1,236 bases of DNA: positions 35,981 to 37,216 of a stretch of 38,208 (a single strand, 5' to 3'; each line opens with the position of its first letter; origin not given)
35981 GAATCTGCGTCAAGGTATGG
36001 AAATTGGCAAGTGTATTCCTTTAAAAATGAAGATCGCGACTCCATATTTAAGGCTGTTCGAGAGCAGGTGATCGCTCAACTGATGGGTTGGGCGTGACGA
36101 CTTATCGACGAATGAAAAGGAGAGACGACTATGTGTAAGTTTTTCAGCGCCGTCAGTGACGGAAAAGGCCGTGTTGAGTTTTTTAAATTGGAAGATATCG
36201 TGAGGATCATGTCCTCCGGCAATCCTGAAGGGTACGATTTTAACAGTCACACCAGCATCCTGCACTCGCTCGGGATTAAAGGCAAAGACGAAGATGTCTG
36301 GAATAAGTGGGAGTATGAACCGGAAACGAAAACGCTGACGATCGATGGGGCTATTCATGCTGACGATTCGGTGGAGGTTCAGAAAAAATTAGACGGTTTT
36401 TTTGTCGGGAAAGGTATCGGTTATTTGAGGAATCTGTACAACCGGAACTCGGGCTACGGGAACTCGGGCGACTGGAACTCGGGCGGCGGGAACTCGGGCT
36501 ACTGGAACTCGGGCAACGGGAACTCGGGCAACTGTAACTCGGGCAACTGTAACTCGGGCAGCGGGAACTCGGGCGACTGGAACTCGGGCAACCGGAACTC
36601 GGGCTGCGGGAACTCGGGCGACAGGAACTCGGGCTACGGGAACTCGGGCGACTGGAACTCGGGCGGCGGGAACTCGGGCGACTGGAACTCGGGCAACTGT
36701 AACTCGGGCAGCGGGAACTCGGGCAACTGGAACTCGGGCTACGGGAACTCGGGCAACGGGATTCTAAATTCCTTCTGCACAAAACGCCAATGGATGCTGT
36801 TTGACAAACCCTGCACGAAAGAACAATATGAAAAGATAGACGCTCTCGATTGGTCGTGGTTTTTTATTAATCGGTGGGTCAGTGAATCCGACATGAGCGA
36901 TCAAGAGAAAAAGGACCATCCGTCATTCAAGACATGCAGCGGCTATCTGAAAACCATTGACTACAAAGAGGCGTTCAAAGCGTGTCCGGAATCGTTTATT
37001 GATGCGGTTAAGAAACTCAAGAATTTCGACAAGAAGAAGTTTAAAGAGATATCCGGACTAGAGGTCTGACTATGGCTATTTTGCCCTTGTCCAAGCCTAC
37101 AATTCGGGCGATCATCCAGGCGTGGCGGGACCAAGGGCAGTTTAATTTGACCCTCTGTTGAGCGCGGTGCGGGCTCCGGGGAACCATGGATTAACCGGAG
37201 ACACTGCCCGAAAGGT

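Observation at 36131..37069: Early protein with 21 consecutive x-x-N-S-G pentapeptides: candidate beta-helical DNA mimic or anti-defence factor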

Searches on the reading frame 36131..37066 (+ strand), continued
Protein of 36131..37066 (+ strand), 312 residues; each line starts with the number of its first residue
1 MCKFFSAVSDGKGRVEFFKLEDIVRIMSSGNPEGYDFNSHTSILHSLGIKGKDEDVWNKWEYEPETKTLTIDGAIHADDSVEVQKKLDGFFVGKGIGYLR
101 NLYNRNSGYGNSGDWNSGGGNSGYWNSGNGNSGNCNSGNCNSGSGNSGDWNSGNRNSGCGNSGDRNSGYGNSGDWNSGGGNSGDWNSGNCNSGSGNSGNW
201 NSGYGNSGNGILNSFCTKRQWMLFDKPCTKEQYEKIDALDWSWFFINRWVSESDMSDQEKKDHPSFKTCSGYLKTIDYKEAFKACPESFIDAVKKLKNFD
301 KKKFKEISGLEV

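Call 81: fold_search(model_id=the predicted structure, library=pdb)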
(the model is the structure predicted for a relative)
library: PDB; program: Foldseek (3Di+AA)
matches with E <= 10: 58; with E <= 0.001: 0
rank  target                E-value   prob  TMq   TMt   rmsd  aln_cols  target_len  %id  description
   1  6d6q_B                1.1e+00  0.06  0.10  0.10   6.9        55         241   18  Human nuclear exosome-MTR4 RNA complex - overall reconstruction (released 2018-06-20)
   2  9o3e_O                1.6e+00  0.06  0.14  0.14  11.0        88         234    9  Plasmodium falciparum 20S proteasome bound to inhibitor 159 (released 2025-11-12)
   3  7qve_B                3.0e+00  0.06  0.15  0.15  10.7        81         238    9  Spinach 20S proteasome (released 2022-05-25)
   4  8hz4_B                3.0e+00  0.02  0.09  0.06  12.7       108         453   12  The tetrameric structure of biotin carboxylase from Chloroflexus aurantiacus in complex with bicarbonate (released 2024-01-10)
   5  8qym_G                3.2e+00  0.06  0.15  0.14   6.5        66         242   15  Human 20S proteasome assembly intermediate structure 3 (released 2024-02-21)
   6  8qyj_G                3.8e+00  0.06  0.15  0.15   6.4        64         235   14  Human 20S proteasome assembly structure 1 (released 2024-02-21)
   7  9dhk_G                3.8e+00  0.02  0.09  0.15  14.2       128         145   11  RMI1-RMI2 bound to cyclic peptide L3 (released 2025-07-02)
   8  7m4s_C                3.8e+00  0.02  0.10  0.09  13.1       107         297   10  Crystal structure of macrocyclase AMdnB from Anabaena sp. PCC 7120 (released 2021-11-03)
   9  1jdb_B                4.0e+00  0.04  0.08  0.03  10.7        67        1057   13  CARBAMOYL PHOSPHATE SYNTHETASE FROM ESCHERICHIA COLI (released 1998-06-17)
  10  1c30_A                4.3e+00  0.02  0.09  0.03  11.2        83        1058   16  CRYSTAL STRUCTURE OF CARBAMOYL PHOSPHATE SYNTHETASE: SMALL SUBUNIT MUTATION C269S (released 1999-12-10)
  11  3bvn_A                4.3e+00  0.02  0.14  0.12  13.3       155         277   15  High resolution crystal structure of HLA-B*1402 in complex with the latent membrane protein 2 peptide (LMP2) of Epstei (released 2009-02-03)
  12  5iue_I                4.3e+00  0.01  0.10  0.09  13.8       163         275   15  Human leukocyte antigen F (HLA-F) presents peptides and regulates immunity through interactions with NK-cell receptors (released 2017-06-14)
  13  8hz4_A                4.9e+00  0.01  0.09  0.06  12.6       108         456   12  The tetrameric structure of biotin carboxylase from Chloroflexus aurantiacus in complex with bicarbonate (released 2024-01-10)
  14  8cpq                  5.2e+00  0.03  0.12  0.17  13.6        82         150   15  Crystal structure of human protein disulfide isomerase PDIA6 domain b (released 2024-03-13)
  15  1b0r_A                5.2e+00  0.02  0.13  0.12  11.8       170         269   11  CRYSTAL STRUCTURE OF HLA-A*0201 COMPLEXED WITH A PEPTIDE WITH THE CARBOXYL-TERMINAL GROUP SUBSTITUTED BY A METHYL GROU (released 1999-11-25)
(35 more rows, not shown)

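Call 82: search_protein_families(library=ncbifam, proteins=[window:36131-37066:+, P0071, L017:6001-6783:+], max_evalue=0.1)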
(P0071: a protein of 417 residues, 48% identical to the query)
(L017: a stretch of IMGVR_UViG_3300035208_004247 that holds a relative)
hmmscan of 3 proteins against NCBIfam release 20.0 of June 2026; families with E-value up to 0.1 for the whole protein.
window:36131-37066:+ (312 aa): 0 families

P0071 (417 aa): 0 families

L017:6001-6783:+ (261 aa): 0 families

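Call 83: search_protein_families(library=phrogs, proteins=[L017:6001-6783:+], max_evalue=0.001)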
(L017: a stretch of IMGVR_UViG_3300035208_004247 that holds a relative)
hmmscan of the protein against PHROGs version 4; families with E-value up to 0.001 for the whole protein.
L017:6001-6783:+ (261 aa): 0 families

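Call 85: get_annotated_region(hit=H42, flank=300)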
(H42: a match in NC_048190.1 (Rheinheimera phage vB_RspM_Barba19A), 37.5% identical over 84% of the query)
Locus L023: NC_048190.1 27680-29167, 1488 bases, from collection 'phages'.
description: Rheinheimera phage vB_RspM_Barba19A, complete genome.
organism: Rheinheimera phage vB_RspM_Barba19A (NCBI taxid 2565658)
taxonomy: Viruses; Duplodnaviria; Heunggongvirae; Uroviricota; Caudoviricetes; Barbavirus; Barbavirus barba19A
host: Rheinheimera sp. BAL341; source: -; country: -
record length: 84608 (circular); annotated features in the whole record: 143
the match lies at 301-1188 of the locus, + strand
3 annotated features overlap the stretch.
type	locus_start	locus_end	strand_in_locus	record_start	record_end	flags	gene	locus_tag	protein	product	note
CDS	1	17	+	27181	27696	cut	-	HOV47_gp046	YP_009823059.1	hypothetical protein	-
CDS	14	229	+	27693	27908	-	-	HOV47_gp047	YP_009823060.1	hypothetical protein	-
CDS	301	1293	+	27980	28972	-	-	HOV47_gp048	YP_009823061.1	pentapeptide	annotation based on sequence similarity to NCBI CDB99514.1 and Pfam PF01469.18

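Call 86: get_annotated_region(hit=H43, flank=300)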
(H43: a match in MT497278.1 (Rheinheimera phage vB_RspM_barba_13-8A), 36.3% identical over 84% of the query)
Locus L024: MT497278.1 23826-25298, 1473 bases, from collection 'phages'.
description: Rheinheimera phage vB_RspM_barba_13-8A, complete genome.
organism: Rheinheimera phage vB_RspM_barba_13-8A (NCBI taxid 2743900)
taxonomy: Viruses; Duplodnaviria; Heunggongvirae; Uroviricota; Caudoviricetes; Barbavirus; Barbavirus barba18A
host: Rheinheimera sp. BAL341; source: Baltic Sea mesocosm; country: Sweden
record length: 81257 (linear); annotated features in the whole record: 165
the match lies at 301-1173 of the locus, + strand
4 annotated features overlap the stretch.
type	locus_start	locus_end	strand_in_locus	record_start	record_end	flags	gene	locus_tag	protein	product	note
CDS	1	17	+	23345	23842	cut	-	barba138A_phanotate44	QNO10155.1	hypothetical protein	-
CDS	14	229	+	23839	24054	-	-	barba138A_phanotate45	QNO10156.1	hypothetical protein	-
CDS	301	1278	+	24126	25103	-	-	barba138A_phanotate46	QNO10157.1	pentapeptide2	-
CDS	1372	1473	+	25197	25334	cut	-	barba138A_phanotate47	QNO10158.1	hypothetical protein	-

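Call 87: get_annotated_region(hit=H77, flank=300)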
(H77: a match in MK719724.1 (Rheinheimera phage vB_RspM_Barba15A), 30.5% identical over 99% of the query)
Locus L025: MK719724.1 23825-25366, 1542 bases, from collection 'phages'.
description: Rheinheimera phage vB_RspM_Barba15A, complete genome.
organism: Rheinheimera phage vB_RspM_Barba15A (NCBI taxid 2565652)
taxonomy: Viruses; Duplodnaviria; Heunggongvirae; Uroviricota; Caudoviricetes; Barbavirus; Barbavirus barba5S
host: Rheinheimera sp. BAL341; source: -; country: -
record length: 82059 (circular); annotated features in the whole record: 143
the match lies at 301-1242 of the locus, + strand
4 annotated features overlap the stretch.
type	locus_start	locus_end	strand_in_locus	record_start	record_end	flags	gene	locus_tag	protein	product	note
CDS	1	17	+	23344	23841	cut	-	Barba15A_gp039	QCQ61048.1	hypothetical protein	-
CDS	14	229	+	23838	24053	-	-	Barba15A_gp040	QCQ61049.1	hypothetical protein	-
CDS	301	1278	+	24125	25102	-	-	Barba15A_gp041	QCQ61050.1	pentapeptide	annotation based on sequence similarity to NCBI CDB99514.1 and Pfam PF01469.18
CDS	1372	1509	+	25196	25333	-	-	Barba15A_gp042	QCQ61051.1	hypothetical protein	-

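Call 88: get_annotated_region(hit=H68, flank=300)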
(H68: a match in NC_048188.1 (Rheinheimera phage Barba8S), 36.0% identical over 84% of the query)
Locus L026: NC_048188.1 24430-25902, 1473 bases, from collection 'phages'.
description: Rheinheimera phage vB_RspM_Barba8S, complete genome.
organism: Rheinheimera phage Barba8S (NCBI taxid 2849600)
taxonomy: Viruses; Duplodnaviria; Heunggongvirae; Uroviricota; Caudoviricetes; Barbavirus; Barbavirus barba8S
host: Rheinheimera sp. BAL341; source: -; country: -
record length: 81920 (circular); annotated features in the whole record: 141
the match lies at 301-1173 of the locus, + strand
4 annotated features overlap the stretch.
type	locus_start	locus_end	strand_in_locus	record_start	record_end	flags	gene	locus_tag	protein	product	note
CDS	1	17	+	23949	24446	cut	-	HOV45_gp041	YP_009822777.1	hypothetical protein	-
CDS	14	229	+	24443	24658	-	-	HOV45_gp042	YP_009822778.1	hypothetical protein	-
CDS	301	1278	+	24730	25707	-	-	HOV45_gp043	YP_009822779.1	pentapeptide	annotation based on sequence similarity to NCBI CDB99514.1 and Pfam PF01469.18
CDS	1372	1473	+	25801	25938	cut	-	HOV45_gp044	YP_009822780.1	hypothetical protein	-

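Call 91: get_annotated_region(hit=H78, flank=300)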
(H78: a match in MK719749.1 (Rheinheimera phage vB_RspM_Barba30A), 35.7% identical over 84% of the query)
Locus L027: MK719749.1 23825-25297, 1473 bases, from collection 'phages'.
description: Rheinheimera phage vB_RspM_Barba30A, complete genome.
organism: Rheinheimera phage vB_RspM_Barba30A (NCBI taxid 2565681)
taxonomy: Viruses; Duplodnaviria; Heunggongvirae; Uroviricota; Caudoviricetes; Barbavirus; Barbavirus barba18A
host: Rheinheimera sp. BAL341; source: -; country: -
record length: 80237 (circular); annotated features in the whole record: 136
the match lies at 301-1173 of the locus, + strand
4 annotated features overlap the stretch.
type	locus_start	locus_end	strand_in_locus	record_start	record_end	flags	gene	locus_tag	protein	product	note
CDS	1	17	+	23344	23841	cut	-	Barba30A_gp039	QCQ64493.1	hypothetical protein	-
CDS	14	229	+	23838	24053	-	-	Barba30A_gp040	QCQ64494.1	hypothetical protein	-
CDS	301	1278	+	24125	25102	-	-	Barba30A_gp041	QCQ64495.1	pentapeptide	annotation based on sequence similarity to NCBI CDB99514.1 and Pfam PF01469.18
CDS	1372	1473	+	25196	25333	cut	-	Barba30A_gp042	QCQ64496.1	hypothetical protein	-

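Call 92: get_annotated_region(hit=H6, flank=300)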
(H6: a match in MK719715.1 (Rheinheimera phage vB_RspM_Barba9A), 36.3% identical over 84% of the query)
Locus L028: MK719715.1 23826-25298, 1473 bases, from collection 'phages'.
description: Rheinheimera phage vB_RspM_Barba9A, complete genome.
organism: Rheinheimera phage vB_RspM_Barba9A (NCBI taxid 2565697)
taxonomy: Viruses; Duplodnaviria; Heunggongvirae; Uroviricota; Caudoviricetes; Barbavirus; Barbavirus barba18A
host: Rheinheimera sp. BAL341; source: -; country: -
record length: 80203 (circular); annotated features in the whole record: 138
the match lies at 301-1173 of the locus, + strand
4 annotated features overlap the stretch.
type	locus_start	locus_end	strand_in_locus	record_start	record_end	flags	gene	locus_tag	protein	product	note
CDS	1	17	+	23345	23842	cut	-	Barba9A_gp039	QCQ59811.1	hypothetical protein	-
CDS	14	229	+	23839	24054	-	-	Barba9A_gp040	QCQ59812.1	hypothetical protein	-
CDS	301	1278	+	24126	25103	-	-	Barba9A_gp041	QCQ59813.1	pentapeptide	annotation based on sequence similarity to NCBI CDB99514.1 and Pfam PF01469.18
CDS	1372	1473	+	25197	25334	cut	-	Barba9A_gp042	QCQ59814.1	hypothetical protein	-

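Call 93: get_annotated_region(hit=H69, flank=300)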
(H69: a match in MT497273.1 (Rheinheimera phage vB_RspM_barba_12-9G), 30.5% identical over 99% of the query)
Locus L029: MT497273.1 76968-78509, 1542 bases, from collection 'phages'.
description: Rheinheimera phage vB_RspM_barba_12-9G, complete genome.
organism: Rheinheimera phage vB_RspM_barba_12-9G (NCBI taxid 2743895)
taxonomy: Viruses; Duplodnaviria; Heunggongvirae; Uroviricota; Caudoviricetes; Barbavirus
host: Rheinheimera sp. BAL341; source: Baltic Sea mesocosm; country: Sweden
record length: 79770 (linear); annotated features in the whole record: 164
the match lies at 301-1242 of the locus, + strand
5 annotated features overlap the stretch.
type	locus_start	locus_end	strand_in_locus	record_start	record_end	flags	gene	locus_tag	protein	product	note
CDS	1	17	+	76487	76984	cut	-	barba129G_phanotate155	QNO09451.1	hypothetical protein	-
CDS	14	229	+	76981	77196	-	-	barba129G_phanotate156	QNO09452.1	hypothetical protein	-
CDS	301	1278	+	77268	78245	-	-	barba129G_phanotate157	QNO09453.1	pentapeptide2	-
CDS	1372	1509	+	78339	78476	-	-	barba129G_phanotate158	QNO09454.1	hypothetical protein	-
CDS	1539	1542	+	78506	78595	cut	-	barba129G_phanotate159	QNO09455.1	hypothetical protein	-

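Call 94: get_annotated_region(hit=H41, flank=5000)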
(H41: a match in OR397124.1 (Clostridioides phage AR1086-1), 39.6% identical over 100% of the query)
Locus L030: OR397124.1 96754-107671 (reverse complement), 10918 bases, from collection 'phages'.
description: Clostridioides phage AR1086-1, complete genome.
organism: Clostridioides phage AR1086-1 (NCBI taxid 3068253)
taxonomy: Viruses; Duplodnaviria; Heunggongvirae; Uroviricota; Caudoviricetes
host: Clostridioides difficile; source: Homo sapiens; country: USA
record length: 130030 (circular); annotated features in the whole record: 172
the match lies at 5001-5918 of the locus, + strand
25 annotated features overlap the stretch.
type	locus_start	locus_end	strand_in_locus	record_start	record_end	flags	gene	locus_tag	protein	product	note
CDS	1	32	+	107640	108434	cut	-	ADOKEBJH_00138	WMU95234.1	hypothetical protein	-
CDS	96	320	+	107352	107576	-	-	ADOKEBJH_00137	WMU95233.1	hypothetical protein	-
CDS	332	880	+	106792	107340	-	-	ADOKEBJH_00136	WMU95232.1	hypothetical protein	-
CDS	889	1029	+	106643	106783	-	-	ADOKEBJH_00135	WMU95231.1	hypothetical protein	-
CDS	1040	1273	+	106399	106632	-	-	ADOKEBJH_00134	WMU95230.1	hypothetical protein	-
CDS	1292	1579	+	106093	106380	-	-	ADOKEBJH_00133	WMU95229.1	hypothetical protein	-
CDS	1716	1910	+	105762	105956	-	-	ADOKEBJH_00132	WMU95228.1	hypothetical protein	-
CDS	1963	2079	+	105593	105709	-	-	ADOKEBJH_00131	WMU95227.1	hypothetical protein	-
CDS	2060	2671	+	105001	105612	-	kptA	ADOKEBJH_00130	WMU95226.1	putative RNA 2'-phosphotransferase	-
CDS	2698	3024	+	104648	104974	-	-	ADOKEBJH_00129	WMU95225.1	hypothetical protein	-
CDS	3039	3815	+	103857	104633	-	-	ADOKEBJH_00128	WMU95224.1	hypothetical protein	-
CDS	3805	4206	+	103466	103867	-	-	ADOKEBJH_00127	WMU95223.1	hypothetical protein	-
CDS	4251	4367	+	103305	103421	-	-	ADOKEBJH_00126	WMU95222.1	hypothetical protein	-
CDS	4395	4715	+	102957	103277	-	-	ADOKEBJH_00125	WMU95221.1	hypothetical protein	-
CDS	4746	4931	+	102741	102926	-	-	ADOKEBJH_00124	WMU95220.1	hypothetical protein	-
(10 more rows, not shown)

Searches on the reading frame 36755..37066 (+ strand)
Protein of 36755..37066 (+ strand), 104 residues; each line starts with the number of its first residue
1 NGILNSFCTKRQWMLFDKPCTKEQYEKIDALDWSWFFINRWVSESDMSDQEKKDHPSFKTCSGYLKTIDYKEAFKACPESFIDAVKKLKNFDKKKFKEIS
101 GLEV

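Call 47: search_protein_representatives(protein=window:36755-37066:+)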
Query: 104 residues. Proteins with E-value up to 0.001 (for the whole library): 442; up to 1e-10: 47; up to 1e-30: 1. The best 150 are listed.
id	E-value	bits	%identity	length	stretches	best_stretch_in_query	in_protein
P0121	9.6e-31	122.4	65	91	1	14-104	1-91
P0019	3.8e-29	117.2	51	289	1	1-104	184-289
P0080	7.2e-27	109.9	52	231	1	5-104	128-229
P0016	1.0e-26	109.5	50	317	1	2-104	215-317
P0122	2.6e-26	108.1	59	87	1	19-103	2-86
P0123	1.3e-25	105.9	50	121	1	3-102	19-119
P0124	3.7e-21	91.6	52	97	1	14-104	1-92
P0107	1.2e-19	86.7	47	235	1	2-103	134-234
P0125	1.2e-18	83.5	45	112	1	3-103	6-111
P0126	1.4e-18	83.3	48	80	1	14-90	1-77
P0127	3.0e-18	82.2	51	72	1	34-103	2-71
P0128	6.5e-16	74.7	45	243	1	9-104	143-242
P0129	9.0e-15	71.0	45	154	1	7-102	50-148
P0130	1.5e-14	70.3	42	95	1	15-104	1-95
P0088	1.8e-14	70.0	37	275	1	3-103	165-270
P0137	9.8e-14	67.7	44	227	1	15-103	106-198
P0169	1.7e-10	57.2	40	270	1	13-103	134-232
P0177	4.0e-10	56.1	52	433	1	38-102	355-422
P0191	1.5e-09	54.2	38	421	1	6-103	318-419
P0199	2.9e-09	53.3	40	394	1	4-102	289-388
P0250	3.9e-08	49.7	38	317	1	15-104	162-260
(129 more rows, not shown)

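Call 50: search_protein_families(library=pfam, proteins=[P0169, P0137, P0177, P0250, P0191, P0199], max_evalue=0.01)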
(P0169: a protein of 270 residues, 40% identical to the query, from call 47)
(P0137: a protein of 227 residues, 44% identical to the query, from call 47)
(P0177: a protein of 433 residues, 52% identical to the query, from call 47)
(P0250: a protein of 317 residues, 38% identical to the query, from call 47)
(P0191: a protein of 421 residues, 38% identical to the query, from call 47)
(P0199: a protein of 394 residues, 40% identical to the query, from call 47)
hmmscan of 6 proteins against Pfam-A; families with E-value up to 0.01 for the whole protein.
P0169 (270 aa): 1 family
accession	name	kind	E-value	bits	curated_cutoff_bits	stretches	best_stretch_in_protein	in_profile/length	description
PF01469.24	Pentapeptide_2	-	1e-28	99.3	26.4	4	1-39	1-39/40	Pentapeptide repeats (8 copies)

P0137 (227 aa): 1 family
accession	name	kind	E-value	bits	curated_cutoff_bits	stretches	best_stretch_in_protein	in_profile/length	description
PF01469.24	Pentapeptide_2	-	3.2e-06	27.4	26.4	0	3-39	3-39/40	Pentapeptide repeats (8 copies)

P0177 (433 aa): 2 families
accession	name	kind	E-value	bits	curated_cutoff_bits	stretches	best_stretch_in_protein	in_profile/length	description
PF24703.2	DUF7666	-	7.9e-27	94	27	1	142-232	1-93/95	Domain of unknown function (DUF7666)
PF01469.24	Pentapeptide_2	-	9e-16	57.9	26.4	3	261-298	2-39/40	Pentapeptide repeats (8 copies)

P0250 (317 aa): 1 family
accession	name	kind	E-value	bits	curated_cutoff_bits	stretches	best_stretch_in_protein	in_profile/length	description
PF01469.24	Pentapeptide_2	-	0.0023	18.2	26.4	1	119-155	2-38/40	Pentapeptide repeats (8 copies)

P0191 (421 aa): 2 families
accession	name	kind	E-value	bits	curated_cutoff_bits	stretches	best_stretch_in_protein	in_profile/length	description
PF01469.24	Pentapeptide_2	-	2.1e-31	108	26.4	4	283-319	2-38/40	Pentapeptide repeats (8 copies)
PF24703.2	DUF7666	-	8.3e-27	94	27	1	129-220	1-92/95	Domain of unknown function (DUF7666)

P0199 (394 aa): 2 families
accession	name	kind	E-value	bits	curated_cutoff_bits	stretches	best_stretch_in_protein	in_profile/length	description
PF24703.2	DUF7666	-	1.4e-23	83.6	27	1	144-239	2-90/95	Domain of unknown function (DUF7666)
PF01469.24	Pentapeptide_2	-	1.1e-08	35.3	26.4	2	254-292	1-39/40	Pentapeptide repeats (8 copies)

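Call 82: search_protein_families(library=ncbifam, proteins=[P0169, P0191], max_evalue=0.1)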
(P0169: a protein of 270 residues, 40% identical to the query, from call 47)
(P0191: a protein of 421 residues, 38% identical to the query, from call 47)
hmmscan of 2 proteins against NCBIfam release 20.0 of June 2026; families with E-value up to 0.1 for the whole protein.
P0169 (270 aa): 0 families

P0191 (421 aa): 1 family
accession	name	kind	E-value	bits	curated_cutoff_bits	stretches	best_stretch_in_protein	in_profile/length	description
NF049995.1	A1S_2505_Nterm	subfamily_domain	3.2e-39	133.5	45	1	15-126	1-109/109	A1S_2505 family phage non-structural protein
